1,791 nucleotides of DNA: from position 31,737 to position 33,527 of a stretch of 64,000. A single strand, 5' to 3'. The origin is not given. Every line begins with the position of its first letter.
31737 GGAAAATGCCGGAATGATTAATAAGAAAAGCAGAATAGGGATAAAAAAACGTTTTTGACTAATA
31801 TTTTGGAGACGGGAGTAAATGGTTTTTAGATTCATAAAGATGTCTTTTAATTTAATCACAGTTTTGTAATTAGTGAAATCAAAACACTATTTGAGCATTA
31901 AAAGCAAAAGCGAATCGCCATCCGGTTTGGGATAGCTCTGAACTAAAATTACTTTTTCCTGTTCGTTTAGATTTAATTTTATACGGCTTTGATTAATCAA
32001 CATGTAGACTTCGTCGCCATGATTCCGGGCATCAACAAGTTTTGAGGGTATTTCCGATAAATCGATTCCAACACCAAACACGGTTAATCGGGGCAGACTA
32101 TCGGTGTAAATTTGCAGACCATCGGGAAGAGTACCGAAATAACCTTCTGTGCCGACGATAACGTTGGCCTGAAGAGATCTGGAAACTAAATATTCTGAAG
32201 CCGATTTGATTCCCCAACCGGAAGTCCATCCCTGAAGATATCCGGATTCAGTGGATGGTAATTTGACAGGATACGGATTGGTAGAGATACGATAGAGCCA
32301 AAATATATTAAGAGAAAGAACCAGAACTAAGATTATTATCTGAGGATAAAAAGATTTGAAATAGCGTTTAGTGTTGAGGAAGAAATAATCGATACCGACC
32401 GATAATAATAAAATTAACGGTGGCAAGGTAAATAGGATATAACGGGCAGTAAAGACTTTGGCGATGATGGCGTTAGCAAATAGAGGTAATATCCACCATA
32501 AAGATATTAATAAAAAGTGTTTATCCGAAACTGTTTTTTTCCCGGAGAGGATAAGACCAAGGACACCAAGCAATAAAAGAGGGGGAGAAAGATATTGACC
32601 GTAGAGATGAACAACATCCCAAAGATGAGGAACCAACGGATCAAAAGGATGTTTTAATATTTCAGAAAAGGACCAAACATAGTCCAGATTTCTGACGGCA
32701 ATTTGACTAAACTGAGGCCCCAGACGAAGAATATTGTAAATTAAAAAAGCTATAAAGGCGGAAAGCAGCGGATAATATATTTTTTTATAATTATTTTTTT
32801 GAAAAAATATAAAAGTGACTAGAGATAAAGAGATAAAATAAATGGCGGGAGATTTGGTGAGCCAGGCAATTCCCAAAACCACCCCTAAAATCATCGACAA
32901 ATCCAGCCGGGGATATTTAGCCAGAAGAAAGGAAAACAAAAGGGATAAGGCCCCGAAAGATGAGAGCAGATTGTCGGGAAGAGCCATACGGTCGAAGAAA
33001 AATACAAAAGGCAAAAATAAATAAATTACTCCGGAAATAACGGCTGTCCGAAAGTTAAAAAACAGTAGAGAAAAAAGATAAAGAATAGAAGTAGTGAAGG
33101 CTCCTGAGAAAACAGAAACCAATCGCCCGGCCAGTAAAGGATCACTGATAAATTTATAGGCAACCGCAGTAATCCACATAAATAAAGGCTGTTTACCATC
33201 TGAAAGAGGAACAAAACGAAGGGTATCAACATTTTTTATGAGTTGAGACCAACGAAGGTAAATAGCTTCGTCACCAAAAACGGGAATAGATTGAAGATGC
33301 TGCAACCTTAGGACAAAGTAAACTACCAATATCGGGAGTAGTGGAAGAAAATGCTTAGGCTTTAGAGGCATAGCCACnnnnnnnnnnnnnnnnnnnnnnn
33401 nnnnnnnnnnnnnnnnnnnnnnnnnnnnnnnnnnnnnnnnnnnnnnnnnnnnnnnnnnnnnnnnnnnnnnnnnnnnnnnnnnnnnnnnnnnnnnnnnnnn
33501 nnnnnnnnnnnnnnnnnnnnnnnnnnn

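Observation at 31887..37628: Two ArnC/ArnT-like modules: DPM1-type lipid-P-sugar synthases flanking a tandem pair of GT-C-like membrane proteins, next to an ArnT-like transferase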

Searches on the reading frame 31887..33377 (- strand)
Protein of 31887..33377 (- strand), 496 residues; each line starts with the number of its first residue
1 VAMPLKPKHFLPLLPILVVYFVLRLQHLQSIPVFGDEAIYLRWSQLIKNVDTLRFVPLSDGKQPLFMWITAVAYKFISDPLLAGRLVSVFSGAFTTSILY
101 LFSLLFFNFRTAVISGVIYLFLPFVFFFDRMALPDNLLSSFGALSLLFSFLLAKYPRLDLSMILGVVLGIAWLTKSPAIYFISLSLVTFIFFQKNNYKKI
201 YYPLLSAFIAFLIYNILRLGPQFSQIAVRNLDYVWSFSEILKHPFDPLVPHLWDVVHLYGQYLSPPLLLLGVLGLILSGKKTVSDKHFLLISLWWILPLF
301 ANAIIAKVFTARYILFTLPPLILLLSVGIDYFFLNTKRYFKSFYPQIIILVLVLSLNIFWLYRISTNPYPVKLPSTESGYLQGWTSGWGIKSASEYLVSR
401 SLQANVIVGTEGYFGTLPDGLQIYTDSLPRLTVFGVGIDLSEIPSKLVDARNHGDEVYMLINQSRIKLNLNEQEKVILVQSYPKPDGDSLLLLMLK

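Call 4: search_protein_families(library=pfam, proteins=[window:31887-33377:-], max_evalue=0.01)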
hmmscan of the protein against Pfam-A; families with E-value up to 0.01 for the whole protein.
window:31887-33377:- (496 aa): 1 family
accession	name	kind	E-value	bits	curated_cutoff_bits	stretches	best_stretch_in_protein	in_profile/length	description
PF13231.12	PMT_2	-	3e-12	47.5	26.1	1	64-212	4-152/160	Dolichyl-phosphate-mannose-protein mannosyltransferase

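Call 5: search_protein_families(library=ncbifam, proteins=[window:31887-33377:-], max_evalue=0.01)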
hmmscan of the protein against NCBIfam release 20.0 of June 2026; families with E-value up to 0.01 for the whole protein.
window:31887-33377:- (496 aa): 0 families

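Call 17: search_solved_structures(query=window:31887-33377:-, max_evalue=1, show_alignments=2)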
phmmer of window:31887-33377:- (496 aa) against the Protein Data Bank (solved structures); distinct sequences matched with E-value up to 1: 0.
